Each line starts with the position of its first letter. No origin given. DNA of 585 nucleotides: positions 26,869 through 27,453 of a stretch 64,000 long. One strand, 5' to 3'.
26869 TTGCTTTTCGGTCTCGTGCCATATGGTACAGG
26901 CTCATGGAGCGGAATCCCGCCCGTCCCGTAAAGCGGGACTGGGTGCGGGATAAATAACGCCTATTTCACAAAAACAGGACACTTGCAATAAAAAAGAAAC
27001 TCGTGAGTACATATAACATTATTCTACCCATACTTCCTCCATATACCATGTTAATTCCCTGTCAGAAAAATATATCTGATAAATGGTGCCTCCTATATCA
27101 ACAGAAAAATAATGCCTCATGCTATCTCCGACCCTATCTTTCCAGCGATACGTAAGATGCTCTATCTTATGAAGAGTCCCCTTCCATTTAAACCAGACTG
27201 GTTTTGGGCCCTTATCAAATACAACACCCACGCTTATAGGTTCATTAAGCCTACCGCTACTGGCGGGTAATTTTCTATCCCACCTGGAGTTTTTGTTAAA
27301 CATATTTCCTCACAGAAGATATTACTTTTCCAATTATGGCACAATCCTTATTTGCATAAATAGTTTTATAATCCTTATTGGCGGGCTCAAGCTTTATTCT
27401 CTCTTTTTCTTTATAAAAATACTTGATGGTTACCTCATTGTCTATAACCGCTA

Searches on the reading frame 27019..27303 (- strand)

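Call 6: search_protein_families(library=pfam, proteins=[window:27019-27303:-], max_evalue=0.01)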
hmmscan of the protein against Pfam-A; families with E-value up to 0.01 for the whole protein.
window:27019-27303:- (94 aa): 0 families

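Call 50: search_protein_families(library=ncbifam, proteins=[window:27019-27303:-], max_evalue=0.1)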
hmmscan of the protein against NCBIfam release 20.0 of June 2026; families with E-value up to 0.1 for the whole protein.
window:27019-27303:- (94 aa): 0 families

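Call 56: search_protein_families(library=pfam, alignment_id=A2, max_evalue=0.01)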
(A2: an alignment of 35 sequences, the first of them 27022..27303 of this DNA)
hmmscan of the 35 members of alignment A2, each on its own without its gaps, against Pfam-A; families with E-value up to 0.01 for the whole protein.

A. member 1, window:27022-27303:- (94 aa): 0 families

B. families by the number of members that match (of 35 scanned): 2 families
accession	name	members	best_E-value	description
PF20114.4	DUF6504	21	1.4e-05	Domain of unknown function (DUF6504)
PF12992.12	DUF3876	1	0.0081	Domain of unknown function, B. Theta Gene description (DUF3876)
